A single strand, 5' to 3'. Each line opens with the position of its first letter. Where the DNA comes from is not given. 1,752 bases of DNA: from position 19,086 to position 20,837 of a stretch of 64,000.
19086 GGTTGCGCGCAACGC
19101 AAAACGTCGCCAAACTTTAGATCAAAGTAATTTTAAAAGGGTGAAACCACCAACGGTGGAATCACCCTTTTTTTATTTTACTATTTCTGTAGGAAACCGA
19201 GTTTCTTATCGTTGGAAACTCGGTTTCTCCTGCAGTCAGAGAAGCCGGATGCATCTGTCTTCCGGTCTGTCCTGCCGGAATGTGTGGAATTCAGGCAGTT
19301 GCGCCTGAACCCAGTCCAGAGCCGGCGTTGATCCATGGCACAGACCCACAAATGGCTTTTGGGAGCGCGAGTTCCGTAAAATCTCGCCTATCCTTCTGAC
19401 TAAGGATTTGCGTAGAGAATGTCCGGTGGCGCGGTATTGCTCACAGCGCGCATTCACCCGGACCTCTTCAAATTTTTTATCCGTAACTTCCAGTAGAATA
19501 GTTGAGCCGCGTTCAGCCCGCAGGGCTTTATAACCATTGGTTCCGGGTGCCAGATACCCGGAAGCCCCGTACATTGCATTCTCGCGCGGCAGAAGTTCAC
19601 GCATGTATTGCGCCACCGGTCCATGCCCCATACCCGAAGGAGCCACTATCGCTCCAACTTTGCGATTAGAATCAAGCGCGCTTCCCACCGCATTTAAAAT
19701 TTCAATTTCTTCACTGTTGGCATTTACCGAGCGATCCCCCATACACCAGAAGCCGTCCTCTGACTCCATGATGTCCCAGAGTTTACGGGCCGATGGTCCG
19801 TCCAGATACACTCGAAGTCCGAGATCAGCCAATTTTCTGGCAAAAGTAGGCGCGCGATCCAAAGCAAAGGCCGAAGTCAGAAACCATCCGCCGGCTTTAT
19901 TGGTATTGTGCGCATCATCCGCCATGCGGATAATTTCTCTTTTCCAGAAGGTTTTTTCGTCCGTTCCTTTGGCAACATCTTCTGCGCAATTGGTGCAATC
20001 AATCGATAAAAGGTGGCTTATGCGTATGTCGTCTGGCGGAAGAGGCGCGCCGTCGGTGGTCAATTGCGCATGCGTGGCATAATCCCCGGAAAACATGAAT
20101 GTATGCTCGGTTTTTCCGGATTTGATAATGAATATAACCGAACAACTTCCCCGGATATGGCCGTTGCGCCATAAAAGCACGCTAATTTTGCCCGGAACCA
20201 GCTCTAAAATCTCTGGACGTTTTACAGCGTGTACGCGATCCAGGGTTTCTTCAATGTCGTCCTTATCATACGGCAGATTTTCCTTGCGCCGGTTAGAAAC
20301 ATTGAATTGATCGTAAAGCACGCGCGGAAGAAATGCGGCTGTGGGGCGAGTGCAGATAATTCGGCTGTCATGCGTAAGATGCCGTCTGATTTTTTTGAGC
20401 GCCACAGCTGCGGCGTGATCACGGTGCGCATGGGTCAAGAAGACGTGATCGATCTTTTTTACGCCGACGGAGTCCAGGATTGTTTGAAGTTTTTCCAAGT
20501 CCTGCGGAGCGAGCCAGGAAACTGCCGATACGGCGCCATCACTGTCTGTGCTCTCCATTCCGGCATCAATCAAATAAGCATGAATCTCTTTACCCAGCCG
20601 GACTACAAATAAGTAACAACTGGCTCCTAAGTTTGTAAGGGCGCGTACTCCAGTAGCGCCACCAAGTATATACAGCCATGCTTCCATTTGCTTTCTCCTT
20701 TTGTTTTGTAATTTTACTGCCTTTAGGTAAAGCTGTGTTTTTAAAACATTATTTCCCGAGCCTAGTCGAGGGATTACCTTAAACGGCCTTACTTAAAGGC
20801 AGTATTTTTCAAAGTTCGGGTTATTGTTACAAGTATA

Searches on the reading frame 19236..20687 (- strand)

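Call 90: search_protein_families(library=pfam, proteins=[window:19236-20687:-], max_evalue=0.001)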
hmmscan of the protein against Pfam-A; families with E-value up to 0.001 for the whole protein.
window:19236-20687:- (483 aa): 4 families
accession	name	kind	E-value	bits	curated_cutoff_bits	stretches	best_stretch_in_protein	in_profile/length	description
PF16661.11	Lactamase_B_6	-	7e-07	29.2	27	1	70-191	28-152/193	Metallo-beta-lactamase superfamily domain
PF12706.13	Lactamase_B_2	-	2.1e-06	27.9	27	1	38-205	3-145/200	Beta-lactamase superfamily domain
PF00753.33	Lactamase_B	-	2.7e-05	24.6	22.7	1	22-96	6-61/196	Metallo-beta-lactamase superfamily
PF10996.14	Beta-Casp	-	0.00032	21.7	27.7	1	290-386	19-118/120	Beta-Casp domain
